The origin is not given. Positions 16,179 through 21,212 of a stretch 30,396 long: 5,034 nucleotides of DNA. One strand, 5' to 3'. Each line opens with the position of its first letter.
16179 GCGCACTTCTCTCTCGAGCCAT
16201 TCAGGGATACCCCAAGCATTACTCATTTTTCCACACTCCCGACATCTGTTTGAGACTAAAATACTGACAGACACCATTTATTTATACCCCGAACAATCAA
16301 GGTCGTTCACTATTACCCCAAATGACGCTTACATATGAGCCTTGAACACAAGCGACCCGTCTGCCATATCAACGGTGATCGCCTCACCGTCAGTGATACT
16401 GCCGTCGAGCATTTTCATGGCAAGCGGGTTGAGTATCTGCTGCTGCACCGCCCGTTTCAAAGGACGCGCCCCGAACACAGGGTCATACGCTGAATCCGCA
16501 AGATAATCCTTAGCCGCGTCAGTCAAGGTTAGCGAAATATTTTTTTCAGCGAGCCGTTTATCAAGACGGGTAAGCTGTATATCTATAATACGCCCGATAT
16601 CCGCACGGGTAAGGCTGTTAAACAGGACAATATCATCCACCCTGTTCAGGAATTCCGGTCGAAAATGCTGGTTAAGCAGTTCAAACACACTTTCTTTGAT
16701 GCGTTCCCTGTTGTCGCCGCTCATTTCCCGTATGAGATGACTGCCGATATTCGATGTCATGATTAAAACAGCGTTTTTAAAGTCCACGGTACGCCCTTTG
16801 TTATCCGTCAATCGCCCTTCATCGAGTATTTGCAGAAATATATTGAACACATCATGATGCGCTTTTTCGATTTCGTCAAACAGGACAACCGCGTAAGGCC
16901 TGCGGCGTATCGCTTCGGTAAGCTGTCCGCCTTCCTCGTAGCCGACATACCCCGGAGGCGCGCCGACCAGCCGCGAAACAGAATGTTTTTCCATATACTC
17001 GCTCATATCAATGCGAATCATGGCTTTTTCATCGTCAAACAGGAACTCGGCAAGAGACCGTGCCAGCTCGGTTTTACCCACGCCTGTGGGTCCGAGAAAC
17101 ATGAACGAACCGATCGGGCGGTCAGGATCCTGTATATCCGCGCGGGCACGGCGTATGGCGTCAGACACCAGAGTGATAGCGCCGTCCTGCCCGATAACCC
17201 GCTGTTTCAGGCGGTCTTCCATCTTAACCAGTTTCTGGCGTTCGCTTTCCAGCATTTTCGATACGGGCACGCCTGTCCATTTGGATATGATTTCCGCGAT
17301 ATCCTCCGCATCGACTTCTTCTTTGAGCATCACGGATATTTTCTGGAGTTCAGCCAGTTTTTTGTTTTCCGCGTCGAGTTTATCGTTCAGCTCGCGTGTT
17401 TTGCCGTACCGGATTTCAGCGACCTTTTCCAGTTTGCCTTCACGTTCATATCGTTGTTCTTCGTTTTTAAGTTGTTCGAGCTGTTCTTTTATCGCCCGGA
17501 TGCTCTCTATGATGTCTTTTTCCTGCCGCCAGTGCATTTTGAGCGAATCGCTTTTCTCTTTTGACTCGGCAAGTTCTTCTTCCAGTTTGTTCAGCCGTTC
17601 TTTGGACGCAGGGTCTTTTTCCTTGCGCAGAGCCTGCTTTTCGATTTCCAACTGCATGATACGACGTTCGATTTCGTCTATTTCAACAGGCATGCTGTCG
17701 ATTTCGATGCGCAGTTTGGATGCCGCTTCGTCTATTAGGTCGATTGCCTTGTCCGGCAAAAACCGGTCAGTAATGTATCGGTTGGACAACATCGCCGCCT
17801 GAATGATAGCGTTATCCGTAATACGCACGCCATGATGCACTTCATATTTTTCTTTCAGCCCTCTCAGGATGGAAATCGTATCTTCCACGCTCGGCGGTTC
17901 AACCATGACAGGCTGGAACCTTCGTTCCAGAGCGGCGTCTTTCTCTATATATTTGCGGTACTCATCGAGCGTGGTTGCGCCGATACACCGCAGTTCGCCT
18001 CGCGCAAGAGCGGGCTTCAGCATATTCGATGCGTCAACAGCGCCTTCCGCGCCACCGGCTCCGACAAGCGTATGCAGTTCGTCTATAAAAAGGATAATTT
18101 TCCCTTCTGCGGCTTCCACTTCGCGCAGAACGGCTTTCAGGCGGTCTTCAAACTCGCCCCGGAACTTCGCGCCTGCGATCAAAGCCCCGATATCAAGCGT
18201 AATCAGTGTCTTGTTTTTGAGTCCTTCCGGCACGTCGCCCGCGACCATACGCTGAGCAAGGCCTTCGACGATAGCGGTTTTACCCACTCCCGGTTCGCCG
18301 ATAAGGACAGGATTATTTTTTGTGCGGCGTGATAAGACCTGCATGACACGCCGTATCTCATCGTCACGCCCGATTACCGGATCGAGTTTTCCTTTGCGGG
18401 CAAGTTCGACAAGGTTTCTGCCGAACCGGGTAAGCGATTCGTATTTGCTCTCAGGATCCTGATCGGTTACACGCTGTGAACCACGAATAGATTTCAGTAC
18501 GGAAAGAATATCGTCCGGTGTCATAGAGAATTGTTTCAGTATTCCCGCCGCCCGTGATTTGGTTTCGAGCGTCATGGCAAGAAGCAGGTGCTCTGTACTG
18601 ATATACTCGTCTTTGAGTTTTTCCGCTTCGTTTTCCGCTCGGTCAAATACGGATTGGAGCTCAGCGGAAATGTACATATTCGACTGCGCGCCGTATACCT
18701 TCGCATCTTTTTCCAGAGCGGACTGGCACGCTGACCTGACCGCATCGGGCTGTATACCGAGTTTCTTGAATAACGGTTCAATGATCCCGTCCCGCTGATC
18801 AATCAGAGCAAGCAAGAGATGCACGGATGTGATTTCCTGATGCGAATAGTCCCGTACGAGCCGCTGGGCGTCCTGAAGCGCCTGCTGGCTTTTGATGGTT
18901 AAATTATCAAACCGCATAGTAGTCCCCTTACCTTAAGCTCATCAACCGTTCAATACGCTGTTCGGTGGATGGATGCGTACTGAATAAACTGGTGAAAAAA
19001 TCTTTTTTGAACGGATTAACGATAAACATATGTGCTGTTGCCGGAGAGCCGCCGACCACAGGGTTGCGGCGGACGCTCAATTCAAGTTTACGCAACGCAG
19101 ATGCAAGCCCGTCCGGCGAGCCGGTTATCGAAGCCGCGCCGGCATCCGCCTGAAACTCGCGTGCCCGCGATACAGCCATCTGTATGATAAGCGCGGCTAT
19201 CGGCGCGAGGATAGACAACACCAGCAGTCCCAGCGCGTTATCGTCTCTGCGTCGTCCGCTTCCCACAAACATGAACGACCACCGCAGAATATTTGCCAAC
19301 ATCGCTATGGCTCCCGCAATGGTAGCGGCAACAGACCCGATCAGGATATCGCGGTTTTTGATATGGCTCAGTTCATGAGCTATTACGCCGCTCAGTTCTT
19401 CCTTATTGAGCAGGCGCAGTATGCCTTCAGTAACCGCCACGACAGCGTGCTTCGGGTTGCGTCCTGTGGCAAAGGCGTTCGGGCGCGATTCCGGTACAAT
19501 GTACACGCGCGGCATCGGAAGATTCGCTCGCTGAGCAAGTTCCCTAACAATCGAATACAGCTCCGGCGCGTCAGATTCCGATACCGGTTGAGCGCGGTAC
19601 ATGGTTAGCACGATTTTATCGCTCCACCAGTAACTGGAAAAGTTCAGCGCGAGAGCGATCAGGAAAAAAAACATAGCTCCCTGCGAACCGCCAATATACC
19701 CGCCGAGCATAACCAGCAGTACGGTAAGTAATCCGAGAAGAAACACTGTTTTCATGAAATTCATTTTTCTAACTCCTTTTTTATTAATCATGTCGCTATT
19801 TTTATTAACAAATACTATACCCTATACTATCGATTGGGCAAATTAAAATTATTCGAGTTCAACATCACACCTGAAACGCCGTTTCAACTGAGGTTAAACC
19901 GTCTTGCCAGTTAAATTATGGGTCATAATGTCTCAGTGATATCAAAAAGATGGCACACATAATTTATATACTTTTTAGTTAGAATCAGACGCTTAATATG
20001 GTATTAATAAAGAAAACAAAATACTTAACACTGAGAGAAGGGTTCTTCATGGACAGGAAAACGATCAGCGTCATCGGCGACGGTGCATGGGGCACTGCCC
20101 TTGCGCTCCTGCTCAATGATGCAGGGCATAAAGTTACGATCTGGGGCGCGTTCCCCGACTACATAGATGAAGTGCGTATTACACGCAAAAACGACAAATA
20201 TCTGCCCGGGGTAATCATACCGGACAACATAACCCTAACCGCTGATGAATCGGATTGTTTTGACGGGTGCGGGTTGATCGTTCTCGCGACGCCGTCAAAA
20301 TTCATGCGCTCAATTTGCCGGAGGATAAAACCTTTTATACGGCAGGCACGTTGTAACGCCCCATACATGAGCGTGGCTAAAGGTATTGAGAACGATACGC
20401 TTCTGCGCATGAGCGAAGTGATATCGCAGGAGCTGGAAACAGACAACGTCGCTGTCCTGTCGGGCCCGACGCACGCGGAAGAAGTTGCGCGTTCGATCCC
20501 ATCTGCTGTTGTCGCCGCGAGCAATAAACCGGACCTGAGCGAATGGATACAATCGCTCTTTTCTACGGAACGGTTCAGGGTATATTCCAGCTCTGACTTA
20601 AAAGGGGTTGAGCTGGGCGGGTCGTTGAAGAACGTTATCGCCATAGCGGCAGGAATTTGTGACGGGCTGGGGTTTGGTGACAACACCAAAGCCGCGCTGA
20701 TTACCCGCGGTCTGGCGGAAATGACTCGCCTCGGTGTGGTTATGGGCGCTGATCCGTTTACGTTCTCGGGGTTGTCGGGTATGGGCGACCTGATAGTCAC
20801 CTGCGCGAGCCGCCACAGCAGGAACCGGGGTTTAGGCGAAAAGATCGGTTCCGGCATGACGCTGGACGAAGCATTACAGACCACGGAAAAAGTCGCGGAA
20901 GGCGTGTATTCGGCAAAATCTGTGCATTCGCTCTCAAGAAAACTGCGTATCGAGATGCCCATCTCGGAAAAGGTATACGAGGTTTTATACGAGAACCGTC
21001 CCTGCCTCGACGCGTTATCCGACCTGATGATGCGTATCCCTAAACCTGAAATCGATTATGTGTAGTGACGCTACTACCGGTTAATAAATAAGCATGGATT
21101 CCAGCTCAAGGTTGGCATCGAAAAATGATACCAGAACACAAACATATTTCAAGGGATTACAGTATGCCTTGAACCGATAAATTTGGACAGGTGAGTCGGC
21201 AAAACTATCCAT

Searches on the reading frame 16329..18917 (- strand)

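Call 18: search_protein_families(library=pfam, proteins=[window:16329-18917:-], max_evalue=0.001)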
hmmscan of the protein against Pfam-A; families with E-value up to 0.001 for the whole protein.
window:16329-18917:- (862 aa): 24 families
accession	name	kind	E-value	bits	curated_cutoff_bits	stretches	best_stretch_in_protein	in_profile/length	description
PF07724.20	AAA_2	-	5.6e-73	244.9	27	1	600-763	1-166/166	AAA domain (Cdc48 subfamily)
PF17871.7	AAA_lid_9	-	6.2e-36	122.9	22.8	1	343-445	1-103/104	AAA lid domain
PF10431.15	ClpB_D2-small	-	2.7e-29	101.5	21.9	1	769-849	1-81/81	C-terminal, D2-small domain, of ClpB protein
PF02861.25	Clp_N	-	4.6e-28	97.6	20.7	2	94-146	1-53/53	Clp amino terminal domain, pathogenicity island component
PF00004.35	AAA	-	1.1e-22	81.3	21.2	2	204-317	2-110/131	ATPase family associated with various cellular activities (AAA)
PF07728.20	AAA_5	-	1.3e-19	71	22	1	605-727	2-126/139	AAA domain (dynein-related subfamily)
PF13191.12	AAA_16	-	8.2e-13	49.6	32.6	1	181-225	2-49/167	AAA ATPase domain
PF13401.12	AAA_22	-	1.6e-11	45.1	27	0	605-699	8-109/130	AAA domain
PF00158.32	Sigma54_activat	-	9.9e-08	32.3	20.2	1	596-705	16-124/168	Sigma-54 interaction domain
PF01637.24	ATPase_2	-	1.2e-07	32.3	33.2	0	184-341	4-181/225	ATPase domain predominantly from Archaea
PF20720.3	nSTAND3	-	5.3e-07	29.9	27.2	0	189-226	8-43/155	Novel STAND NTPase 3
PF12775.13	AAA_7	-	3.9e-06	27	25.8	0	605-650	36-81/181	P-loop containing dynein motor region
PF05621.17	TniB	-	9.7e-06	25.6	22.4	0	188-340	23-185/189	Bacterial TniB protein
PF13238.12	AAA_18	-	1.2e-05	26.3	29.4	0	205-272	3-68/128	AAA domain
PF13173.12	AAA_14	-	2.1e-05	25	27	0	607-687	7-75/129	AAA domain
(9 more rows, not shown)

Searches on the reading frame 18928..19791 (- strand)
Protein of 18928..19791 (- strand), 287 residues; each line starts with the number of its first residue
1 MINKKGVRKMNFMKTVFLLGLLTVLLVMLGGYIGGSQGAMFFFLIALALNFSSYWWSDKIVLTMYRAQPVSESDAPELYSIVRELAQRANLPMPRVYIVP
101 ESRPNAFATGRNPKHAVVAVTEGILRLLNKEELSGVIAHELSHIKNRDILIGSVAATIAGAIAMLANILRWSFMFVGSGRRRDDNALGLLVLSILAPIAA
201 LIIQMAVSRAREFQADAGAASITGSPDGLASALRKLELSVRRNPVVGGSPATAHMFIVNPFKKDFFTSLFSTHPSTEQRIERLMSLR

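Call 18: search_protein_families(library=pfam, proteins=[window:18928-19791:-], max_evalue=0.001)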
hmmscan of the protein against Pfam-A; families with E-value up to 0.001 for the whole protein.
window:18928-19791:- (287 aa): 2 families
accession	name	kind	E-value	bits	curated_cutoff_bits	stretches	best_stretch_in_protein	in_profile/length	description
PF01435.24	Peptidase_M48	-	7.7e-37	127.4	20.3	1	74-285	3-184/186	Peptidase family M48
PF05569.17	Peptidase_M56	-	0.00028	20.6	31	1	117-157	177-217/296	BlaR1 peptidase M56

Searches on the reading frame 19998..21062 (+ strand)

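Call 18: search_protein_families(library=pfam, proteins=[window:19998-21062:+], max_evalue=0.001)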
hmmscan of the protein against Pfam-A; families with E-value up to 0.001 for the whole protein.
window:19998-21062:+ (355 aa): 3 families
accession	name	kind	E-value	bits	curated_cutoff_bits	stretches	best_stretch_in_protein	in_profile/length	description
PF07479.19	NAD_Gly3P_dh_C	-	3.8e-58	196.1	25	1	200-340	1-141/142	NAD-dependent glycerol-3-phosphate dehydrogenase C-terminus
PF01210.29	NAD_Gly3P_dh_N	-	1.2e-48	165.5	23.1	1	23-179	2-156/158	NAD-dependent glycerol-3-phosphate dehydrogenase N-terminus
PF20618.3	GPD_NAD_C_bact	-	1.9e-21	76.8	27.6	1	260-326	1-66/66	Bacterial GPD, NAD-dependent C-terminal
